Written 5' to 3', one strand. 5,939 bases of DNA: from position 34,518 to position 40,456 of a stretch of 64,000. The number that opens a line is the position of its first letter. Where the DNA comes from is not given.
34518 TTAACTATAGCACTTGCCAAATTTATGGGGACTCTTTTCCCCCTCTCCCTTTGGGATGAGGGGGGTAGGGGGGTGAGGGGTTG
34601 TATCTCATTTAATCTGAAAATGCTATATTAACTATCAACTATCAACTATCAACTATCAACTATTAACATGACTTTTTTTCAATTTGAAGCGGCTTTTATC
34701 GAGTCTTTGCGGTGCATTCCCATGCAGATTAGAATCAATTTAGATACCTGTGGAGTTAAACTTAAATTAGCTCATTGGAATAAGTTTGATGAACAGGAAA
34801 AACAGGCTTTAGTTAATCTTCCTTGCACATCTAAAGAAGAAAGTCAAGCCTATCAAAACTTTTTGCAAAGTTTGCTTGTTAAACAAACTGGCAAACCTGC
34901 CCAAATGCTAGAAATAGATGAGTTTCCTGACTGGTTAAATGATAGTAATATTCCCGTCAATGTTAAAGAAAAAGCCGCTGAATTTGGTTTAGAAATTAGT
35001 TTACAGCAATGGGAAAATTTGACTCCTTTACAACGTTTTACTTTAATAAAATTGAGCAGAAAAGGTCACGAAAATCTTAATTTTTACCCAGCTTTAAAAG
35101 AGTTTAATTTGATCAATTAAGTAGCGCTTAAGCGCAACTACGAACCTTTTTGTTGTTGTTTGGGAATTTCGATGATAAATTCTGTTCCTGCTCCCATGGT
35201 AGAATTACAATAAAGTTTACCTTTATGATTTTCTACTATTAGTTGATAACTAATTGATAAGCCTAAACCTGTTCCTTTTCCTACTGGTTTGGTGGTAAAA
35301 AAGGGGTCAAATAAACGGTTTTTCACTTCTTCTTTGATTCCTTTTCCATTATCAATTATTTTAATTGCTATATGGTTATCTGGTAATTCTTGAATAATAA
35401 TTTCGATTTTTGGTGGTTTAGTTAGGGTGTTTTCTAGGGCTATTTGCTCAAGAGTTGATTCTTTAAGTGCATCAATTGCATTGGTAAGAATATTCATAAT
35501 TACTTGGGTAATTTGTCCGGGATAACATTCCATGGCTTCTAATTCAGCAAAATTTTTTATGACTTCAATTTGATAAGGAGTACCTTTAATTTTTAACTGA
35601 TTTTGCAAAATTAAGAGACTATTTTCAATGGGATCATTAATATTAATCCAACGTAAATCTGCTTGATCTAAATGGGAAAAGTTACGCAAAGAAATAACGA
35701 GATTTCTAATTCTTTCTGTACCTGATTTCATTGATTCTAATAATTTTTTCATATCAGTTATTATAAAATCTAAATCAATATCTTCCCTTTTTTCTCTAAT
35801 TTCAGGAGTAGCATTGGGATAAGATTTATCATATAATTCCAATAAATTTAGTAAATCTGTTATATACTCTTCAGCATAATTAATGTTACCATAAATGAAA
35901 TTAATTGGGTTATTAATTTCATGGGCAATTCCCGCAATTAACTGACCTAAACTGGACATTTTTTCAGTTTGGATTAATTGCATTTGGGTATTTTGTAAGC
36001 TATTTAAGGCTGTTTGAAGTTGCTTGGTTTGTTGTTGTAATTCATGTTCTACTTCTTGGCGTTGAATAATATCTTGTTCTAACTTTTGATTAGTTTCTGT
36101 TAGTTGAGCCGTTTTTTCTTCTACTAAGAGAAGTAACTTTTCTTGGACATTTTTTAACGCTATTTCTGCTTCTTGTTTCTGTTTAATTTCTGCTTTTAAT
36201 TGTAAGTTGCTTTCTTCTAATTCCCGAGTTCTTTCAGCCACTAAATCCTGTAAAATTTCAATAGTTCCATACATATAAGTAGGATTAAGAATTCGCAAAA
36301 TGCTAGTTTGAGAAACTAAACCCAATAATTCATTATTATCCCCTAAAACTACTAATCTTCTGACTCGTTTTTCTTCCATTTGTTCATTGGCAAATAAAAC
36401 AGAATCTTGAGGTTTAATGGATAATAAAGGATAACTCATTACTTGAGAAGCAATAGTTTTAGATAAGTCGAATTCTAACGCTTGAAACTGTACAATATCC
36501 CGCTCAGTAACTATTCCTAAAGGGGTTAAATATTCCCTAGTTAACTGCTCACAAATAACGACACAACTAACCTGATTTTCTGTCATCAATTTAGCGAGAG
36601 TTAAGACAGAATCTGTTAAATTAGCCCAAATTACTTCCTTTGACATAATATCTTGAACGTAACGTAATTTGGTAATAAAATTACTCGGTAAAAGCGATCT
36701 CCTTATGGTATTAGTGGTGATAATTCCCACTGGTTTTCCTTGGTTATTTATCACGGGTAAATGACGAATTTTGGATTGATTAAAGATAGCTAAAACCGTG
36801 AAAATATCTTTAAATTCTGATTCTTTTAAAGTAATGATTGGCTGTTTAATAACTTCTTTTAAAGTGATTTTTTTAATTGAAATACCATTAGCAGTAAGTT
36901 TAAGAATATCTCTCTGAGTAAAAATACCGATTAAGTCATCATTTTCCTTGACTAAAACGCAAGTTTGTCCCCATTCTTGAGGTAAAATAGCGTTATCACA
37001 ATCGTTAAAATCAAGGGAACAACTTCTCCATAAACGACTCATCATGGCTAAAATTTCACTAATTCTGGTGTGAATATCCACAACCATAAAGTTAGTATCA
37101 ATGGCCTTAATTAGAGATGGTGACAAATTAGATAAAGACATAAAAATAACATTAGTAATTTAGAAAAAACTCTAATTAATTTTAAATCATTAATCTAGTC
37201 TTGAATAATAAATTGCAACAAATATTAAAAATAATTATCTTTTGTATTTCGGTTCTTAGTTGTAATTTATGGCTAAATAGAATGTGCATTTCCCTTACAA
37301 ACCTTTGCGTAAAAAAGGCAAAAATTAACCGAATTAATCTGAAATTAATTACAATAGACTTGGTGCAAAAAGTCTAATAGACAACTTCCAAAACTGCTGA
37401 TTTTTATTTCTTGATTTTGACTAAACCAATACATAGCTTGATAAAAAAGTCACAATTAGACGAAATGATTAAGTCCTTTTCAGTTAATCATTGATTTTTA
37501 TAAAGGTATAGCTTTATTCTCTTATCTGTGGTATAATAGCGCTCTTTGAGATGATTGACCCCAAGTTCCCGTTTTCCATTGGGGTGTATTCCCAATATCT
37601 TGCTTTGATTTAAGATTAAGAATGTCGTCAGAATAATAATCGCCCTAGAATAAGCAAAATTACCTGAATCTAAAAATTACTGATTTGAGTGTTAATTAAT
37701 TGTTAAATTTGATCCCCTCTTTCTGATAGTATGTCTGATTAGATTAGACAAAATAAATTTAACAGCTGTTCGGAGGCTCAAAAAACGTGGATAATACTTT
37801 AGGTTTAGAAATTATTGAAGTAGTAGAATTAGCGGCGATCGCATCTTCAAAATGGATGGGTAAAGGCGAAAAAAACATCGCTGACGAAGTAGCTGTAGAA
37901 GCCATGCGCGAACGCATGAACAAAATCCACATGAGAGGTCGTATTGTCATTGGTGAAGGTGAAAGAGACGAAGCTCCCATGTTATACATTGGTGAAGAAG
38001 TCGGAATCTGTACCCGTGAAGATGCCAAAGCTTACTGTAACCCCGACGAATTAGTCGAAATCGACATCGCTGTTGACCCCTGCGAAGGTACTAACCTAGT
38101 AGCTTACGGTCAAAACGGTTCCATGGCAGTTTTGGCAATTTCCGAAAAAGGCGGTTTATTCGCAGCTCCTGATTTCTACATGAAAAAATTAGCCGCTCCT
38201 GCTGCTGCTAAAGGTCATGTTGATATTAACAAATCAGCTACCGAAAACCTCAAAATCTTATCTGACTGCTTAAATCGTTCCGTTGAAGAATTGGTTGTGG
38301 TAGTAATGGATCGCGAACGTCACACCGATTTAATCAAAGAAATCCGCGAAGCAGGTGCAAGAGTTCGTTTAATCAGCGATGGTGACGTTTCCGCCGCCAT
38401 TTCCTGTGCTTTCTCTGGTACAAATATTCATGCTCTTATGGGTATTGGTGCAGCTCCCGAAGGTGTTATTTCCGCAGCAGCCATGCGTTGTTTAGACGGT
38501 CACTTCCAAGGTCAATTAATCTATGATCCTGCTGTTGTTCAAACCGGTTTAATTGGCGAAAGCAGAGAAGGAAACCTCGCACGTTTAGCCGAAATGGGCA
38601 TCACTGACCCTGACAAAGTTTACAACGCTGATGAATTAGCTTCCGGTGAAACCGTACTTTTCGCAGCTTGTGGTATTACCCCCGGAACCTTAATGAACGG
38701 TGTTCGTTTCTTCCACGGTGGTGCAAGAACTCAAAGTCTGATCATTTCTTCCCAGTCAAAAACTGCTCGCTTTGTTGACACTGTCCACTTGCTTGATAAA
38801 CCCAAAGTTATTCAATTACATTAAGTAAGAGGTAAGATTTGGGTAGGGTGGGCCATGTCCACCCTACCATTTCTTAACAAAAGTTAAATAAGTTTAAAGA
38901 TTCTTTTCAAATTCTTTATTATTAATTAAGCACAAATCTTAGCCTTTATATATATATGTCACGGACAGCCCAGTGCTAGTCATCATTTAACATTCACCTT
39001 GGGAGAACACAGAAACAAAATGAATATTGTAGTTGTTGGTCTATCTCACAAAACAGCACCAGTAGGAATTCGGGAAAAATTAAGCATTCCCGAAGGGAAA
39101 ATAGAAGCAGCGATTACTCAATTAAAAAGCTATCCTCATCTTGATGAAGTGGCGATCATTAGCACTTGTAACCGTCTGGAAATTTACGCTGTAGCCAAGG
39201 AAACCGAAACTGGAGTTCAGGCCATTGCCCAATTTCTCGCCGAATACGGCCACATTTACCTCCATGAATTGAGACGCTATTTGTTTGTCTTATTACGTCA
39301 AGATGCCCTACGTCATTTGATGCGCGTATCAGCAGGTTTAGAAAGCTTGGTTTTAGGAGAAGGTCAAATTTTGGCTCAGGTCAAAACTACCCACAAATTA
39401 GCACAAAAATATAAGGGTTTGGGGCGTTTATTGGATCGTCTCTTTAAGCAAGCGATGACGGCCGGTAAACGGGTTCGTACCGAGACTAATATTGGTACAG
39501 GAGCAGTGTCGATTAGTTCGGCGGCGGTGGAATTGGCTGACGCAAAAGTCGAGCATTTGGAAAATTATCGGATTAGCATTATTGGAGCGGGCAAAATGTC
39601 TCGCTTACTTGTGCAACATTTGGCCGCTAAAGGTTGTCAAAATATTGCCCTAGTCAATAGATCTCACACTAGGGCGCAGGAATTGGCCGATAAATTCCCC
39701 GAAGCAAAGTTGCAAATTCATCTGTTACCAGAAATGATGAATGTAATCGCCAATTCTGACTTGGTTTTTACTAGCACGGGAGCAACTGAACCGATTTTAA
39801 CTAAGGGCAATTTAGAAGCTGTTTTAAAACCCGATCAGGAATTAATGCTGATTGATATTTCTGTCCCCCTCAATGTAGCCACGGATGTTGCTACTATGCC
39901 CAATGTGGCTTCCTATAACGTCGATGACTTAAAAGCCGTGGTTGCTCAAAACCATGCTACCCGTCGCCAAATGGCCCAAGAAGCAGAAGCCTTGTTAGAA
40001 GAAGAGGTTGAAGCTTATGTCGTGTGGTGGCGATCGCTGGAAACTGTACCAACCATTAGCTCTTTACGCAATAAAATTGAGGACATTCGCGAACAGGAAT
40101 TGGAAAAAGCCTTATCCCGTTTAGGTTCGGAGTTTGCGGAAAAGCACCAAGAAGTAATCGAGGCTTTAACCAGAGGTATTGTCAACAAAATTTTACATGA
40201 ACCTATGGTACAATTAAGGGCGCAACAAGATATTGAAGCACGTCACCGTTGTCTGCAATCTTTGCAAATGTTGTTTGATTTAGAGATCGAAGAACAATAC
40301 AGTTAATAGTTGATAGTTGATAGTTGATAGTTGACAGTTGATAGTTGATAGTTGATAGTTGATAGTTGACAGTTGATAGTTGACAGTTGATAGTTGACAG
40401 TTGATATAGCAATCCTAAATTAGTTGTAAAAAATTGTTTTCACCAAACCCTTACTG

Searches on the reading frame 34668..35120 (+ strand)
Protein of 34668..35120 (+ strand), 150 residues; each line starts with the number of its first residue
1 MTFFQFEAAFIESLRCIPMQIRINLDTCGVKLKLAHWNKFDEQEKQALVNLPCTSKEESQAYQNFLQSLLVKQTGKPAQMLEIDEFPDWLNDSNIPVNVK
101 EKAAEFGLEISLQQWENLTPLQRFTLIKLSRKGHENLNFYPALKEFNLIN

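Call 7: search_protein_families(library=ncbifam, proteins=[window:34668-35120:+])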
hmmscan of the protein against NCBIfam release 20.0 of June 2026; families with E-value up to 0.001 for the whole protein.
window:34668-35120:+ (150 aa): 1 family
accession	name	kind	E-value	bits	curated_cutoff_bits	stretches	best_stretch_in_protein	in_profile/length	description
TIGR02664.1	nitr_red_assoc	subfamily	1e-50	172.1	110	1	3-146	1-145/145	nitrate reductase maturation protein NarM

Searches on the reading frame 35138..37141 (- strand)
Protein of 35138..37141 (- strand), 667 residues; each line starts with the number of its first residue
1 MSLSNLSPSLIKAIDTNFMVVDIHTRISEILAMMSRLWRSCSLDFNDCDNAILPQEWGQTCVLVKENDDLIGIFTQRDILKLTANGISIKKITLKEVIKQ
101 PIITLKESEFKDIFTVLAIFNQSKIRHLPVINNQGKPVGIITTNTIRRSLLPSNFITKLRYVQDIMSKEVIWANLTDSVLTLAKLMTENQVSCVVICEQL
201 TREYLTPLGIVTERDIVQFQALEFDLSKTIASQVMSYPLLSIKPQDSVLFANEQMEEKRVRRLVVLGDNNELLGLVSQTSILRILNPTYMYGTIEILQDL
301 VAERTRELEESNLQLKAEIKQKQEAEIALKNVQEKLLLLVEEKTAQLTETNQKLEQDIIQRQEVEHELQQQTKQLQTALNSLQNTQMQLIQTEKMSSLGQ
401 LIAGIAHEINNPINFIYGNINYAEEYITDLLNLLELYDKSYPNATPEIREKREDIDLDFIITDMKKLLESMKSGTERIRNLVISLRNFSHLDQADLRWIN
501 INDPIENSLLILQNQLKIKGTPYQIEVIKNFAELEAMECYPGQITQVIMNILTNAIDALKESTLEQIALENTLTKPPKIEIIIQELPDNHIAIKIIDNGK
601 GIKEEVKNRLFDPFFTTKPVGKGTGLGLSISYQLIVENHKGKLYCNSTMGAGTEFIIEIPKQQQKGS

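Call 7: search_protein_families(library=ncbifam, proteins=[window:35138-37141:-])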
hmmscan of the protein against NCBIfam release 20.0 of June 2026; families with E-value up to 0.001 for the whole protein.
window:35138-37141:- (667 aa): 61 families (the best 25 are shown)
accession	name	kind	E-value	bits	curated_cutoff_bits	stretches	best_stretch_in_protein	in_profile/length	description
NF038348.1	T2SS_HK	subfamily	3.3e-65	220.6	450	1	334-660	263-572/574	histidine kinase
NF008468.0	PRK11360.1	equivalog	2.3e-37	128.7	646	2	465-665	431-612/616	two-component system sensor histidine kinase AtoS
NF052574.1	HisKinEspCMyxo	equivalog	3.9e-37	127.8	1200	1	360-663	377-639/785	serine histidine kinase EspC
NF046020.1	HisKinCckABruc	equivalog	4.8e-33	114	1000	1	471-664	522-710/868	cell cycle histidine kinase CckA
NF010411.0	PRK13837.1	equivalog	9.7e-33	113.2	647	2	468-665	489-679/828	two-component system VirA-like sensor kinase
NF010076.0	PRK13557.1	subfamily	2e-32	112.3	631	1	385-665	150-398/540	histidine kinase famiy protein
NF007688.0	PRK10364.1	equivalog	5.9e-31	107.7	479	2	464-665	275-455/460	two-component system sensor histidine kinase ZraS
NF052573.1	HisKinEspAMyxo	equivalog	6e-31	107.2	1400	1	383-659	369-609/755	serine histidine kinase EspA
NF047466.1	hybrid_RR_LvrB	exception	1e-28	100.6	500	1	463-661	186-376/377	hybrid histidine kinase/response regulator LvrB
NF046026.1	HisKinCckACaul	equivalog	8.8e-28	96.8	1000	2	471-664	344-535/678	cell cycle histidine kinase CckA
NF041777.1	sens_FixL_Rhizob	equivalog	1.1e-21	77.1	850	1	543-663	378-483/485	sensor protein FixL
NF046044.1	PnpS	equivalog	7.4e-21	74.6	400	1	465-660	207-390/390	two-component system histidine kinase PnpS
NF047794.1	HisKinPtgB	equivalog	8.4e-20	70.6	1000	2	464-656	479-650/656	two-component system sensor histidine kinase PgtB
NF047497.1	HK_LIC_12097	equivalog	8.3e-19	67.5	500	1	464-661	187-366/367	LIC_12097 family sensor histidine kinase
NF008293.1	PRK11073.1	equivalog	3.2e-18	66.1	240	1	521-661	214-347/349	nitrogen regulation protein NR(II)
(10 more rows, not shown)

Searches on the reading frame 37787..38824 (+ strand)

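Call 7: search_protein_families(library=ncbifam, proteins=[window:37787-38824:+])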
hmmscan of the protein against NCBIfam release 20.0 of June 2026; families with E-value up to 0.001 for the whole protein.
window:37787-38824:+ (345 aa): 1 family
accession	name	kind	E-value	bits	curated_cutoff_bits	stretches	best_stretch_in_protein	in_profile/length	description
TIGR00330.1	glpX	equivalog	4.5e-103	344.9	259.3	1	1-343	1-331/334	class II fructose-bisphosphatase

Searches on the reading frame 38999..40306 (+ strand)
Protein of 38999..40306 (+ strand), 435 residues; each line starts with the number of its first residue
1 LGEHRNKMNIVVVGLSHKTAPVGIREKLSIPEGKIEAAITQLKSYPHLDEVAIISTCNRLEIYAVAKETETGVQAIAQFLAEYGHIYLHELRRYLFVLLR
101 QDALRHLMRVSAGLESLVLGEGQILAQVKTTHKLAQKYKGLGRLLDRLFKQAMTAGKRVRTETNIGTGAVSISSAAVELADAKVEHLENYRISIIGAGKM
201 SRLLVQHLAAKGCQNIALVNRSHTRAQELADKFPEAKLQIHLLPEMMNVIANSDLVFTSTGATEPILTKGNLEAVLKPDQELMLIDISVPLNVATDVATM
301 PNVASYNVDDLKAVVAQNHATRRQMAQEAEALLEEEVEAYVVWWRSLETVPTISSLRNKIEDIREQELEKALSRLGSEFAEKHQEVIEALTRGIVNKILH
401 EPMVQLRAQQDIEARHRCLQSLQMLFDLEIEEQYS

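Call 7: search_protein_families(library=ncbifam, proteins=[window:38999-40306:+])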
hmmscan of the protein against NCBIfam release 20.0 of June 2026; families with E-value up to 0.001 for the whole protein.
window:38999-40306:+ (435 aa): 20 families
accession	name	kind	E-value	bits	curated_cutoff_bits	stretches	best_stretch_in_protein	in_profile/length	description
NF000744.0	PRK00045.1-3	equivalog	1.6e-162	541.4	429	1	8-432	1-428/447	glutamyl-tRNA reductase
TIGR01035.1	hemA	equivalog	8.7e-150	499.3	209.55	1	10-429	1-416/416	glutamyl-tRNA reductase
NF000750.0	PRK00045.3-4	equivalog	8.4e-56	189.8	289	1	12-433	5-418/439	glutamyl-tRNA reductase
NF010548.0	PRK13940.1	equivalog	1.6e-55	188.6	469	1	8-431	1-413/414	glutamyl-tRNA reductase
NF000752.0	PRK00045.4-2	equivalog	8.9e-53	179.9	381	1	37-409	34-381/412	glutamyl-tRNA reductase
NF000751.1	PRK00045.4-1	equivalog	2.5e-36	125.6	478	1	49-400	45-375/426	glutamyl-tRNA reductase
NF001909.0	PRK00676.1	equivalog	9.6e-19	67.6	478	1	10-224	3-209/338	glutamyl-tRNA reductase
NF001312.0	PRK00258.1-4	equivalog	9e-10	38.3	295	1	187-261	125-198/285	shikimate dehydrogenase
NF006141.0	PRK08291.1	equivalog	4.5e-08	32.4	408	1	179-274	122-219/330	cyclodeaminase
NF004793.0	PRK06141.1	equivalog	7e-08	31.8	322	1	186-272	122-209/314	bifunctional Delta(1)-pyrroline-2-carboxylate/Delta(1)-piperideine-2-carboxylate reductase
NF001310.0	PRK00258.1-2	equivalog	1.1e-07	31.4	221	1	185-261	117-195/279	shikimate dehydrogenase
TIGR02992.1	ectoine_eutC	equivalog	3e-06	26.6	471.65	1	175-273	115-215/326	ectoine utilization protein EutC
NF005814.0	PRK07680.1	equivalog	4.9e-06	25.9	278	1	191-294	2-102/275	late competence protein ComER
TIGR00507.1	aroE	equivalog_domain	8.4e-06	25.1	200.2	1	184-246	111-173/270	shikimate dehydrogenase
TIGR01809.1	Shik-DH-AROM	equivalog_domain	8.5e-06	25.1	196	1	182-242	118-178/282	shikimate dehydrogenase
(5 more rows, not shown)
